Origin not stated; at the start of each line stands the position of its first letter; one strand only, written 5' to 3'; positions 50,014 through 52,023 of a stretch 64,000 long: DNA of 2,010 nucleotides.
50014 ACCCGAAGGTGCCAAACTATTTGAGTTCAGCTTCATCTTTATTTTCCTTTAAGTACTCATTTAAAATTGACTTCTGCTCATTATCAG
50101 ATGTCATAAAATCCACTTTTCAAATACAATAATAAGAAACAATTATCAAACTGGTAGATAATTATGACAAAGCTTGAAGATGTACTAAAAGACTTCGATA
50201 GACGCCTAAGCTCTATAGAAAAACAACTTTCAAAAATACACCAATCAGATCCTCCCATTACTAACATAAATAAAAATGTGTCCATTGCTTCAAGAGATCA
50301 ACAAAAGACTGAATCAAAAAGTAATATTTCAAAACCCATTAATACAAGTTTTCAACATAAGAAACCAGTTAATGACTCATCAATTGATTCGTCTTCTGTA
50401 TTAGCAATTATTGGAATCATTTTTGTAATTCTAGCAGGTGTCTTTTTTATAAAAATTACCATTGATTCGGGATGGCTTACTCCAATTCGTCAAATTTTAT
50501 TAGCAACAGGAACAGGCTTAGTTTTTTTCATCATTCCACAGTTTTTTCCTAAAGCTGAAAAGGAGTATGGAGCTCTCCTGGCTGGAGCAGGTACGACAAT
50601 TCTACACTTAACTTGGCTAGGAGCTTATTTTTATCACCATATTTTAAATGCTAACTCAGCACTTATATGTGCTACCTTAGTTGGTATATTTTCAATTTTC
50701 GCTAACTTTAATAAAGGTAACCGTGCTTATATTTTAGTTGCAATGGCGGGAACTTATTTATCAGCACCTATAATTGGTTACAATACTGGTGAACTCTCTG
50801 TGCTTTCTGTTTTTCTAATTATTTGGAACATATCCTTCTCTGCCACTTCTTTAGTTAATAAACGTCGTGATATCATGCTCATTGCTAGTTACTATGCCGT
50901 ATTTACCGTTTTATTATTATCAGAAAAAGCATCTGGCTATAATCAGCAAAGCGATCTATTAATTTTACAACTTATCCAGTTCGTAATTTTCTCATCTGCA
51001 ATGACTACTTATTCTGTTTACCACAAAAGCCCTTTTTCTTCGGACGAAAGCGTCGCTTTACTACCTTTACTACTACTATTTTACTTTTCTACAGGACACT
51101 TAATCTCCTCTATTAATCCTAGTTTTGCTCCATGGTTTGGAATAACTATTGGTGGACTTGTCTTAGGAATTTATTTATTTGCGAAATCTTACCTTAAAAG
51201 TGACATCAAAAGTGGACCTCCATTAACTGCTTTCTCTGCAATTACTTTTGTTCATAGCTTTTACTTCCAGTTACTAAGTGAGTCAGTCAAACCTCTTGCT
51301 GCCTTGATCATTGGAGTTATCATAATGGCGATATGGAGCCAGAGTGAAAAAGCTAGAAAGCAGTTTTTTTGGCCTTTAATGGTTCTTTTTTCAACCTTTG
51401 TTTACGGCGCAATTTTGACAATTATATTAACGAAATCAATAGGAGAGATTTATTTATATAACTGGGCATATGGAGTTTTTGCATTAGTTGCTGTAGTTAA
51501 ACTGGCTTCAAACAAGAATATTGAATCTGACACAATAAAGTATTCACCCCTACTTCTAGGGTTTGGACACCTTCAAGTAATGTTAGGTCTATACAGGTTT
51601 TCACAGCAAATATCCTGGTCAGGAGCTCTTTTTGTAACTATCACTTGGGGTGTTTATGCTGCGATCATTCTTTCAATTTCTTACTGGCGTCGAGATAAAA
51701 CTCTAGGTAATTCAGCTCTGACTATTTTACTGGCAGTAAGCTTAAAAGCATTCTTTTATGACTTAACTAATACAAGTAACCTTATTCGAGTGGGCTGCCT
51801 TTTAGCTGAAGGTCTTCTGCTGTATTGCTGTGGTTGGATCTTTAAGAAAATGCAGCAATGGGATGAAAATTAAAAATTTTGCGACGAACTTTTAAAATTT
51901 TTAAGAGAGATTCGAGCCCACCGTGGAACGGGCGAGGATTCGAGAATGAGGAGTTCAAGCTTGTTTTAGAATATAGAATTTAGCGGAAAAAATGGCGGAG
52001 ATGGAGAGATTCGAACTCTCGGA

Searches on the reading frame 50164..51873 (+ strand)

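Call 38: search_protein_families(library=pfam, proteins=[window:50164-51873:+], max_evalue=0.001)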
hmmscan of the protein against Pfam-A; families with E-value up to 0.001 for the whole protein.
window:50164-51873:+ (569 aa): 1 family
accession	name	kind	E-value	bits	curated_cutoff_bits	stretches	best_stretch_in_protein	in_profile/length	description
PF10101.14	DUF2339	-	4.5e-24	85.6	33.6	2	79-338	4-258/659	Predicted membrane protein (DUF2339)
